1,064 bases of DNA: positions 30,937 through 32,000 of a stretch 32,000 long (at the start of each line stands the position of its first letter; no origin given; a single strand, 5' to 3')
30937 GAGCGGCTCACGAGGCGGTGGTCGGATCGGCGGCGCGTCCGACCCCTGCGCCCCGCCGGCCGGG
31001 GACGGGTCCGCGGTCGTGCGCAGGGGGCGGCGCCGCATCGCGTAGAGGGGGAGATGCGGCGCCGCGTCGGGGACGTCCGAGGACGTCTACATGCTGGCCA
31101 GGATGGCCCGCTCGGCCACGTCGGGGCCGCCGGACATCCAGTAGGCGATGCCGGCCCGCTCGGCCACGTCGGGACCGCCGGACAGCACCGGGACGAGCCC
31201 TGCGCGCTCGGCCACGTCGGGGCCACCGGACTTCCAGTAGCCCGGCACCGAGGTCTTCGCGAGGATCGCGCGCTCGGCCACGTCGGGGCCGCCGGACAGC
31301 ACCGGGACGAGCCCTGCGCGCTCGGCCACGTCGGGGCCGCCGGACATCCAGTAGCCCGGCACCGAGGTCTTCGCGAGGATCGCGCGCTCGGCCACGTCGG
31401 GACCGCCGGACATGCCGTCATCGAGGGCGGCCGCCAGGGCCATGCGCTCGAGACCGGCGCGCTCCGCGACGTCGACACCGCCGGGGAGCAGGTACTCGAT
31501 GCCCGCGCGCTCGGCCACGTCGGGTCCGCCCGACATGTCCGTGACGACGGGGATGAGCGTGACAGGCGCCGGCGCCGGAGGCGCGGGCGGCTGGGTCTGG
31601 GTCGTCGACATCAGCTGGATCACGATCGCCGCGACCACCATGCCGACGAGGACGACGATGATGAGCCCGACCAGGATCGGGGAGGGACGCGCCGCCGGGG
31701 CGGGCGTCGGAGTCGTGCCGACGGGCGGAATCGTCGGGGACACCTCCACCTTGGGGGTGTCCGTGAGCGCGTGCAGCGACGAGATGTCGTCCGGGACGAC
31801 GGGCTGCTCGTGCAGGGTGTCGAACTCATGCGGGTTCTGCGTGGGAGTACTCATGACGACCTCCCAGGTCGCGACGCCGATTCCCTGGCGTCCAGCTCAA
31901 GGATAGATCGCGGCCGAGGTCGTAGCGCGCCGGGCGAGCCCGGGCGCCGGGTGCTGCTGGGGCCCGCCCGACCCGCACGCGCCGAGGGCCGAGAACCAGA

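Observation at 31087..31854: Membrane-anchored protein built from eight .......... modules with variable hydrophobic inserts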

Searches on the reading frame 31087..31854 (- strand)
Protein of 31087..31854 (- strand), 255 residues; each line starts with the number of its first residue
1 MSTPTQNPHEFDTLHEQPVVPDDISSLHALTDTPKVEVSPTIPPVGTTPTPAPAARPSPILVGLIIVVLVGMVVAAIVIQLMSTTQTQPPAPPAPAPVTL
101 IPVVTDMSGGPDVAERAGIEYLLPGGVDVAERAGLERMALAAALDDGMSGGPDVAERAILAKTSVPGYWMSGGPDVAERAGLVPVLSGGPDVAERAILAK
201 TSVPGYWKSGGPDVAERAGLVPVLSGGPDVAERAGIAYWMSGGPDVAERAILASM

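Call 4: search_protein_families(library=pfam, proteins=[window:31087-31854:-], max_evalue=10)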
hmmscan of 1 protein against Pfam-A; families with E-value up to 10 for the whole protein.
window:31087-31854:- (255 aa): 0 families
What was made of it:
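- On Any curated protein repeat or domain family (Pfam-A, NCBIfam, PHROGs, PADLOC, PDB sequences): Pfam returned 0 families at E<=10 for the whole protein (call 4).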

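Call 5: search_protein_families(library=ncbifam, proteins=[window:31087-31854:-], max_evalue=10)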
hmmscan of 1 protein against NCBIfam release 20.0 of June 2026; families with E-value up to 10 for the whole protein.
window:31087-31854:- (255 aa): 1 family
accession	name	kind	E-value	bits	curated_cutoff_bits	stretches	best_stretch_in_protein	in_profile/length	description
TIGR02500.1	type_III_yscD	equivalog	0.13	11.2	86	1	33-94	99-161/413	type III secretion system inner membrane ring subunit SctD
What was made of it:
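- On Any curated protein repeat or domain family (Pfam-A, NCBIfam, PHROGs, PADLOC, PDB sequences): The best NCBIfam hit was 11 bits against a cut-off of 86 (call 5).
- On Multi-core RiPP precursor (cyanobactin-like or microviridin-like): It matches no leader family (calls 4, 5).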

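Call 6: search_solved_structures(query=window:31087-31854:-, max_evalue=10, show_alignments=2)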
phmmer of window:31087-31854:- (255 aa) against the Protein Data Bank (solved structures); distinct sequences matched with E-value up to 10: 0.
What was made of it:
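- On Any curated protein repeat or domain family (Pfam-A, NCBIfam, PHROGs, PADLOC, PDB sequences): PDB sequences returned 0 hits (call 6).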

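Call 7: find_homologous_proteins(query=window:31087-31854:-, max_evalue=0.001)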
Query window:31087-31854:-: 8000 candidates shared short words with the query, none scored E <= 0.001.

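Call 16: search_protein_representatives(protein=window:31087-31854:-)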
Query: 255 residues. Proteins with E-value up to 0.001 (for the whole library): 1; up to 1e-10: 0; up to 1e-30: 0. The best 1 are listed.
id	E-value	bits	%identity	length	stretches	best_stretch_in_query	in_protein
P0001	4.0e-07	46.1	33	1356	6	142-254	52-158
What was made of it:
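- Closest known: Multi-core RiPP or pheromone precursors. Different: There is no sequence similarity to any such precursor (calls 4, 7, 16).
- Tried and rejected: I also ran exhaustive HMMER against 1.84 billion representatives (call 16).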

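Call 18: find_encoding_contigs(protein=window:31087-31854:-, flank=10000)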
Protein window:31087-31854:- (255 aa): no gene with exactly this product is on record in the collection.

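Call 20: find_related_loci(query=window:31087-31854:-, collection=genome_contigs, flank=10000)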
Query window:31087-31854:- (255 aa) in genome_contigs; peptide patterns used: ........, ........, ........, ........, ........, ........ (x = any residue, [..] = any of these).
255 stretches matched a pattern, but none encodes a relative of the query by tblastn (E <= 1e-3).

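Call 23: predict_structure(protein=window:31087-31854:-)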
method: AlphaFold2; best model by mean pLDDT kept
length: 255 residues; sequences in the alignment: 1
mean_pLDDT: 47.0   pTM: 0.20
mean pLDDT of the five models: 47.0, 45.8, 44.5, 42.9, 41.1
residues with pLDDT >= 90: 19; 70-90: 14; 50-70: 47; < 50: 175
segments of 3 or more residues with pLDDT < 50: 1-4, 7-10, 15-17, 30-32, 37-39, 86-88, 97-132, 141-144, 146-255
pLDDT, mean of each block of 10 residues (from residue 1): 47 51 53 48 59 78 96 93 63 51 39 41 41 50 44 35 30 34 32 31 30 35 34 31 34 35
secondary structure, 60 per line:
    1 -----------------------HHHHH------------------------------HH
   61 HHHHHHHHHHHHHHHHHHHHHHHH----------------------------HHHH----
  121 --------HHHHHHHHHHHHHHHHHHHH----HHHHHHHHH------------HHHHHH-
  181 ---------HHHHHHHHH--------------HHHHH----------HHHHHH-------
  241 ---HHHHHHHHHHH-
elements in order: H24-28 H59-84 H113-116 H129-148 H153-161 H174-179 H190-198 H213-217 H228-233 H244-254
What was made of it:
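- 31681..31854 (-): N-terminal tail, residues 1-58: Pro/Thr-rich, net charge -5, with one Arg three residues before the helix. Inferred to be cytoplasmic. Low AlphaFold confidence (call 23).
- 31603..31680 (-): Single transmembrane helix, residues 59-84. AlphaFold helix 59-84 with pLDDT 78-96 (call 23).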

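Call 32: find_related_loci(query=window:31087-31854:-, collection=metagenome_contigs, flank=10000)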
Query window:31087-31854:- (255 aa) in metagenome_contigs; peptide patterns used: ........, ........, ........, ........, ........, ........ (x = any residue, [..] = any of these).
334 stretches matched a pattern, but none encodes a relative of the query by tblastn (E <= 1e-3).
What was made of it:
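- Tried and rejected: I ran back-translated peptide scans of genome_contigs and metagenome_contigs (calls 20, 32).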

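Call 38: search_dna_similar(query=window:31087-31854:-, collection=phages, mode=protein, max_evalue=1)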
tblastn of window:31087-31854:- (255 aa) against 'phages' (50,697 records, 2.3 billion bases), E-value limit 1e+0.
No match.

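Call 39: search_dna_similar(query=window:31087-31854:-, collection=plasmids, mode=protein, max_evalue=1)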
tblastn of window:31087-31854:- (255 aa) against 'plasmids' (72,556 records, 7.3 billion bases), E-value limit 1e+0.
No match.
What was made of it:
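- There are no detectable homologs (calls 7, 16, 20, 32, 38, 39).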

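Call 52: search_protein_families(library=phrogs, proteins=[window:31087-31854:-], max_evalue=10)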
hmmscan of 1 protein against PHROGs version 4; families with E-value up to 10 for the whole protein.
window:31087-31854:- (255 aa): 2 families
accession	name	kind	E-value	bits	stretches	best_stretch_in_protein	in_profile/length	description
phrog_10836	-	unknown function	0.24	12.4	0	112-126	46-60/71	-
phrog_24692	-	unknown function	0.37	11.9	0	71-83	10-22/56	-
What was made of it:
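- On Any curated protein repeat or domain family (Pfam-A, NCBIfam, PHROGs, PADLOC, PDB sequences): The best PHROGs E-value was 0.24 (call 52).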

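Call 53: search_protein_families(library=padloc, proteins=[window:31087-31854:-], max_evalue=1)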
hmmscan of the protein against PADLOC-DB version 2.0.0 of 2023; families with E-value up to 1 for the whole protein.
window:31087-31854:- (255 aa): 0 families
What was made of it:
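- PADLOC, PHROGs and Pfam find nothing (calls 4, 52, 53).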

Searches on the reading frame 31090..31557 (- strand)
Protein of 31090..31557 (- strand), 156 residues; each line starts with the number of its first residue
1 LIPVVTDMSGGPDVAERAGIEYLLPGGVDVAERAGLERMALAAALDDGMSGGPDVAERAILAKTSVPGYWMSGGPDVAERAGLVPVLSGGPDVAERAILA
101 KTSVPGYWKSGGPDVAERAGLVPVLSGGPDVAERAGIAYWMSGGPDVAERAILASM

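Call 54: search_protein_families(library=pfam, proteins=[window:31090-31533:-], max_evalue=10)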
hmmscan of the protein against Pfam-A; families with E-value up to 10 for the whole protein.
seq(148 aa): 2 families
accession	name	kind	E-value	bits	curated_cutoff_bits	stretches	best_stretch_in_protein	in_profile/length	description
PF00440.29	TetR_N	-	0.02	15.1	24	0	121-130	20-29/47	Bacterial regulatory proteins, tetR family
PF03752.18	ALF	-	4.3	7.8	25.4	0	118-130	10-22/42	Short repeats of unknown function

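Call 70: predict_structure(protein=window:31090-31557:-)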
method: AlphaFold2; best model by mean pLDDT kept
length: 156 residues; sequences in the alignment: 1
mean_pLDDT: 38.5   pTM: 0.17
mean pLDDT of the five models: 38.5, 35.7, 30.2, 29.0, 28.7
residues with pLDDT >= 90: 0; 70-90: 0; 50-70: 18; < 50: 138
segments of 3 or more residues with pLDDT < 50: 1-29, 48-156
pLDDT, mean of each block of 10 residues (from residue 1): 35 41 45 61 53 38 32 35 33 33 32 35 34 35 36 37
secondary structure, 60 per line:
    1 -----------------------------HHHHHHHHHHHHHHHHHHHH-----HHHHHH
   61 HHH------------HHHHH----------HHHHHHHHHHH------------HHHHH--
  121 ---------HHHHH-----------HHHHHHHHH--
elements in order: H30-49 H55-63 H76-80 H91-101 H114-118 H130-134 H146-154
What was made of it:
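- No compact fold: pLDDT is 30-38 over the repeats, both in the full-length model and in the repeat-only model (calls 23, 70). AlphaFold finds no fold (calls 23, 70).
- Tried and rejected: AlphaFold on the full protein and on the repeat region alone gave pLDDT 30-38 over the repeats (calls 23, 70).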

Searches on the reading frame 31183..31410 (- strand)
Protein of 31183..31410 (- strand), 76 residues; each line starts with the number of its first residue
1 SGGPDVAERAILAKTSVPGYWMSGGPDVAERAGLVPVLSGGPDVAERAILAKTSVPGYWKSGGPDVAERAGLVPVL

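Call 54: search_protein_families(library=pfam, proteins=[window:31183-31410:-], max_evalue=10)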
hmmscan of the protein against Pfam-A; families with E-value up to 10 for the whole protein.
seq(76 aa): 3 families
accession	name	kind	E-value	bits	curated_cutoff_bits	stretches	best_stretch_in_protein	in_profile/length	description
PF00440.29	TetR_N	-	0.06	13.6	24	0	42-61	20-39/47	Bacterial regulatory proteins, tetR family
PF03752.18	ALF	-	0.11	12.9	25.4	0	59-70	8-19/42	Short repeats of unknown function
PF06290.16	PsiB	-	0.13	12.4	25.2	0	47-75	31-59/139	Plasmid SOS inhibition protein (PsiB)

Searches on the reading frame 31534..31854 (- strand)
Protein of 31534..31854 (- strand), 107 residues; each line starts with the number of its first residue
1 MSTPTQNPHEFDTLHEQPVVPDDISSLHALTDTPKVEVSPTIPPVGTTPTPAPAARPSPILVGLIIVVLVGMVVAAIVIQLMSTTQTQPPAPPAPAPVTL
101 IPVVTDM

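Call 54: search_protein_families(library=pfam, proteins=[window:31534-31854:-], max_evalue=10)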
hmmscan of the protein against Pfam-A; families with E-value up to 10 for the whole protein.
seq(107 aa): 2 families
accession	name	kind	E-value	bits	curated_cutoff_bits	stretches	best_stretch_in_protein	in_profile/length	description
PF20084.4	TrbK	-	0.11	13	23.9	1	61-95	6-40/102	Conjugative transfer region protein TrbK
PF15145.11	DUF4577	-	0.25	11.8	27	1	56-86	59-89/128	Domain of unknown function (DUF4577)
